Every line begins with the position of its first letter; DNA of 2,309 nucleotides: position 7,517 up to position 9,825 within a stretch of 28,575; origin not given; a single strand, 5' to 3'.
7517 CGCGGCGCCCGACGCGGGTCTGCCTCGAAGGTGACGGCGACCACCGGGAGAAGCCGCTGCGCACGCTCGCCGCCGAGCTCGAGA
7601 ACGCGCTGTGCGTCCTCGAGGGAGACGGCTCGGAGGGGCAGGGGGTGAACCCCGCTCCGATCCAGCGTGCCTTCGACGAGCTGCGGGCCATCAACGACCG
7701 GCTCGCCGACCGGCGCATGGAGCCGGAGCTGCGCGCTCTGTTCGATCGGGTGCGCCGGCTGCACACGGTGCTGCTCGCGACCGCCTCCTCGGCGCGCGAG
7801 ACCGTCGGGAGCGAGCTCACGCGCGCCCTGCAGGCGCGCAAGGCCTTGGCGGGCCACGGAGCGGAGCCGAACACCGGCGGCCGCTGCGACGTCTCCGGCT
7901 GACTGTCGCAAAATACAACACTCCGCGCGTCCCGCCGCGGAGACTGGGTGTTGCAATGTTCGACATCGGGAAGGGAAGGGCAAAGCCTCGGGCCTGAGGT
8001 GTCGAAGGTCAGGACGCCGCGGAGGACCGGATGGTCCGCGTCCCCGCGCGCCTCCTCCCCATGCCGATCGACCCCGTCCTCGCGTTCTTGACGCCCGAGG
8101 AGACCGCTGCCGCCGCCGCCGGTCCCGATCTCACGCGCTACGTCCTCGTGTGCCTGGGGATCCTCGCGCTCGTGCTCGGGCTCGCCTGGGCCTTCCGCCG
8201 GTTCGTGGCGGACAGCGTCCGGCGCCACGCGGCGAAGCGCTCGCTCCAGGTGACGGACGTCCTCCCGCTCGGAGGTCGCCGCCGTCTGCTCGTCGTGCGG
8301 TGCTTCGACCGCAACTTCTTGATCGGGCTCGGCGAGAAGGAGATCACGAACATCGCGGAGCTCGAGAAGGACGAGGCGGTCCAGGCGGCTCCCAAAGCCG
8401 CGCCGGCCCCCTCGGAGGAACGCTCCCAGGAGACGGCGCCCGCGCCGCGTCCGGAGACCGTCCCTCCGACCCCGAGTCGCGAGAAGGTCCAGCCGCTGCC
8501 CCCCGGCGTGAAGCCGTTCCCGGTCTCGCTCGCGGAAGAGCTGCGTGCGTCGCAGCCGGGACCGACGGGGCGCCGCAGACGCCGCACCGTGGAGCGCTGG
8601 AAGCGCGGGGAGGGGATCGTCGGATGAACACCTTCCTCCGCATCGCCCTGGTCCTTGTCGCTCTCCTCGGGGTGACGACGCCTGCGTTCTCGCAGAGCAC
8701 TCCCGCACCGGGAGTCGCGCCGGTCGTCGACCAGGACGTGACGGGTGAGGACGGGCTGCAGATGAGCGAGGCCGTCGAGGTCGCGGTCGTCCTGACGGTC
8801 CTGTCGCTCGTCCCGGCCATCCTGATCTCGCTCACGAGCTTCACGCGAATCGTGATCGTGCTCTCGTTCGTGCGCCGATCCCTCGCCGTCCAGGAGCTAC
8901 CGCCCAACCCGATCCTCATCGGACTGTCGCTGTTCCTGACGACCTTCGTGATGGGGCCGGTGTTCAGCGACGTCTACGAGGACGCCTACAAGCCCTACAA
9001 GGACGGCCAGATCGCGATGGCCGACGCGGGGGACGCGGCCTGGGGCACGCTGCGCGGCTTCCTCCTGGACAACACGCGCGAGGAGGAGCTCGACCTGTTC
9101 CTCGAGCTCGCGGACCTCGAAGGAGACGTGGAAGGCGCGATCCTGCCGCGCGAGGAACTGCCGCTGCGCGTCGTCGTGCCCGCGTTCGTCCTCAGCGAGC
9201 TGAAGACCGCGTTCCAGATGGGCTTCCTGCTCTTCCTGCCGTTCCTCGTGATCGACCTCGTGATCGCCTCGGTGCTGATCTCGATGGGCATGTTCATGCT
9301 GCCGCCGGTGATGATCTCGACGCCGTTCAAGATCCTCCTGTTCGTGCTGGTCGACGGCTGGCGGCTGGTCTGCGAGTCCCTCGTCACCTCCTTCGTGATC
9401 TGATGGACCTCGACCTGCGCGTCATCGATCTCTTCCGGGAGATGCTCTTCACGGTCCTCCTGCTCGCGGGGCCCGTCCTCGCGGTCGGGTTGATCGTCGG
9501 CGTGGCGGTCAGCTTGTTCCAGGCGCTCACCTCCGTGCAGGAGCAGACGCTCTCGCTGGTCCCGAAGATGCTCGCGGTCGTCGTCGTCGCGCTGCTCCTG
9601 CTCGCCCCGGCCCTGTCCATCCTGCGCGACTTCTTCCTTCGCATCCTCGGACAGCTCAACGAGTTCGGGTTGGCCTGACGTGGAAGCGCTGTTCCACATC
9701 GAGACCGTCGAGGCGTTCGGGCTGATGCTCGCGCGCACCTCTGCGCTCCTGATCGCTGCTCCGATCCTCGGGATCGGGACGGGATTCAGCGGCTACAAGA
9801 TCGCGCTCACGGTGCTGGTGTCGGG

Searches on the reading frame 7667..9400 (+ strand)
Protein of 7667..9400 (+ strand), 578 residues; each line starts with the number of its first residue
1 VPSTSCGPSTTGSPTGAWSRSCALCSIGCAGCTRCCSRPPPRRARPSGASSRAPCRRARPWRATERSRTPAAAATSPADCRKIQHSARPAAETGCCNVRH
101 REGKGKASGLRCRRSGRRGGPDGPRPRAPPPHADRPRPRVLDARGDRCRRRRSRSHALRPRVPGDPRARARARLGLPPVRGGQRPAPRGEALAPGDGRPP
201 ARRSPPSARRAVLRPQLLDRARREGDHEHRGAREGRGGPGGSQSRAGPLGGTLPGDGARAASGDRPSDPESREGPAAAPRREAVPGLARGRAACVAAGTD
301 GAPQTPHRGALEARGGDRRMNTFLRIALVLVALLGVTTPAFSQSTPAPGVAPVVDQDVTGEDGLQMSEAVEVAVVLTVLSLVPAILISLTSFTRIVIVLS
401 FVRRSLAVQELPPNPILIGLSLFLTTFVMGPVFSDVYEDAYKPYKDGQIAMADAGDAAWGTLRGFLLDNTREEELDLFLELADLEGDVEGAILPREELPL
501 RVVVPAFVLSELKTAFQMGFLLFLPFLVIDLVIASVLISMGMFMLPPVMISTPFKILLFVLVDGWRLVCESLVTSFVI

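Call 26: search_protein_families(library=pfam, proteins=[window:7667-9400:+], max_evalue=0.001)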
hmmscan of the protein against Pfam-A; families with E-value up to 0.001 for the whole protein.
window:7667-9400:+ (578 aa): 1 family
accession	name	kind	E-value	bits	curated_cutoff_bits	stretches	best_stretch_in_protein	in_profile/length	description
PF00813.25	FliP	-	3.3e-76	256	26.9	1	375-572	1-191/191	FliP family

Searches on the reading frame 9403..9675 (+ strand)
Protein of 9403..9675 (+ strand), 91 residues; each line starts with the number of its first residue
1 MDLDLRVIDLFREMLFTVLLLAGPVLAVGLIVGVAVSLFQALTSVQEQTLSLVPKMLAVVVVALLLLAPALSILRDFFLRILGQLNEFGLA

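Call 26: search_protein_families(library=pfam, proteins=[window:9403-9675:+], max_evalue=0.001)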
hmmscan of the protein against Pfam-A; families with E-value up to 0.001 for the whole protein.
window:9403-9675:+ (91 aa): 1 family
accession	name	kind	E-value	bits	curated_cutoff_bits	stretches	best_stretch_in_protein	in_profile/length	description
PF01313.24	Bac_export_3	-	1.1e-23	83.3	25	1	7-78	2-73/74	Bacterial export proteins, family 3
